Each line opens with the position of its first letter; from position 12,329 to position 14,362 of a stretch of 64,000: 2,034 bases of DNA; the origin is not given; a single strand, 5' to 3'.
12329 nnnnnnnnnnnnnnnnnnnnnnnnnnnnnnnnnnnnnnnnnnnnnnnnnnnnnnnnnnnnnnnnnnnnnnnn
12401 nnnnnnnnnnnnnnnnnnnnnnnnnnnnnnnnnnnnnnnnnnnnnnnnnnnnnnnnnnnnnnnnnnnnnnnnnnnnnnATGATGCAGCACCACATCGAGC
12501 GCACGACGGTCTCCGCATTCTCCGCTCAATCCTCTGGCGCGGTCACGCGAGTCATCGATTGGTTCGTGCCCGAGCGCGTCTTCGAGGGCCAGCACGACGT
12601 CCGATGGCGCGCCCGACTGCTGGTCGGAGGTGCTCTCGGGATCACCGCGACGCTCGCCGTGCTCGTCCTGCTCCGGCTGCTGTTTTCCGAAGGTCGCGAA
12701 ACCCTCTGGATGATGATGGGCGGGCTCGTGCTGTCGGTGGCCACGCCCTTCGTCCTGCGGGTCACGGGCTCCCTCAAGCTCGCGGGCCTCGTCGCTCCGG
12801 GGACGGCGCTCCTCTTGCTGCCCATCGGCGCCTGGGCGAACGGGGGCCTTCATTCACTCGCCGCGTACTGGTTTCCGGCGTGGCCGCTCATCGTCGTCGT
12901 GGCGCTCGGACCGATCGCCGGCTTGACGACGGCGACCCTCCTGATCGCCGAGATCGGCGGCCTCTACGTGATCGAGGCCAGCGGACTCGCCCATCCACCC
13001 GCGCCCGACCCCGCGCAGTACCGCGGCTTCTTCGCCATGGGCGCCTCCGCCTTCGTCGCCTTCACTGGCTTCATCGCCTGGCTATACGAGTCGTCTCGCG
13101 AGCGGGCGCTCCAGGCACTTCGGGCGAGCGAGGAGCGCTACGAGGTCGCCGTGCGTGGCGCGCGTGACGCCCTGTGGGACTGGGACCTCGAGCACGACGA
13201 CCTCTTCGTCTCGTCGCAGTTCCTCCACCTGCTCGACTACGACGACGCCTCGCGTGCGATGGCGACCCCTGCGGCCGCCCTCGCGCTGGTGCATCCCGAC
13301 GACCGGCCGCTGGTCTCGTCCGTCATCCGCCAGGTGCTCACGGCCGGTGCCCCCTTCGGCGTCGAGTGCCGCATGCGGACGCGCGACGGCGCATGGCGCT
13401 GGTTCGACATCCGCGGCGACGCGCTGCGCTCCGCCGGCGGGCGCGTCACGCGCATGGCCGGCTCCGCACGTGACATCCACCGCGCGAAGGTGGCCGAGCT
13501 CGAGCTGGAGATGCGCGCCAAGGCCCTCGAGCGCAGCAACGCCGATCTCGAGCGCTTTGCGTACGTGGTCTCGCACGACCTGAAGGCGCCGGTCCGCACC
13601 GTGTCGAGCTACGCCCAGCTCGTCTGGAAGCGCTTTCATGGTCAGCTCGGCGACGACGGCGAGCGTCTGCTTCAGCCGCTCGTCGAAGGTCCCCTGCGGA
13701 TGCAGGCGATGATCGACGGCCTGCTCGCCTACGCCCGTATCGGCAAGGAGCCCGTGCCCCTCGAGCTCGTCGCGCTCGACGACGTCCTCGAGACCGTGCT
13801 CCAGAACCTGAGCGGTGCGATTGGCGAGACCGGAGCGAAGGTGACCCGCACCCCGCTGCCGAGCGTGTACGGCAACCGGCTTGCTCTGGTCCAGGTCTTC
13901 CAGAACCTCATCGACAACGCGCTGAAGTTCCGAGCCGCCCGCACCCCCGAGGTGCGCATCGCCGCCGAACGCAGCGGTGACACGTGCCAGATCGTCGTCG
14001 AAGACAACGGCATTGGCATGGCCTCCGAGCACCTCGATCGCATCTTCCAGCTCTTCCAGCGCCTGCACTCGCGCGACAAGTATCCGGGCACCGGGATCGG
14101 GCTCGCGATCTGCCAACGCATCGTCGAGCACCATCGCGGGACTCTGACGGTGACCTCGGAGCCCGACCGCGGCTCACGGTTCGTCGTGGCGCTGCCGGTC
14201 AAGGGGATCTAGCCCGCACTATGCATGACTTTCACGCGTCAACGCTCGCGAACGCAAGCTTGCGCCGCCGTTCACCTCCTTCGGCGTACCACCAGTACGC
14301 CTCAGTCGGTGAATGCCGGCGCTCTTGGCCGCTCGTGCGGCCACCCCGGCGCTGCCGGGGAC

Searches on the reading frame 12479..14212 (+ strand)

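Call 32: search_protein_families(library=pfam, proteins=[window:12479-14212:+], max_evalue=0.001)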
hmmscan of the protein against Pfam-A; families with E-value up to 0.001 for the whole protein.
window:12479-14212:+ (577 aa): 5 families
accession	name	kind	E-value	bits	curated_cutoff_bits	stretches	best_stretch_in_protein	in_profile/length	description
PF02518.31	HATPase_c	-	2.9e-30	105.4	26.4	1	466-575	2-110/111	Histidine kinase-, DNA gyrase B-, and HSP90-like ATPase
PF08447.18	PAS_3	-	5.5e-17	62.2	25.6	1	242-329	2-88/89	PAS fold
PF00512.31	HisKA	-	4.3e-07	30.3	26.9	1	357-422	2-64/66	His Kinase A (phospho-acceptor) domain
PF13589.12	HATPase_c_3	-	1.5e-05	25.5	25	1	474-536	7-71/137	Histidine kinase-, DNA gyrase B-, and HSP90-like ATPase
PF00989.32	PAS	-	0.00012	22.5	22.6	1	219-333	1-113/113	PAS fold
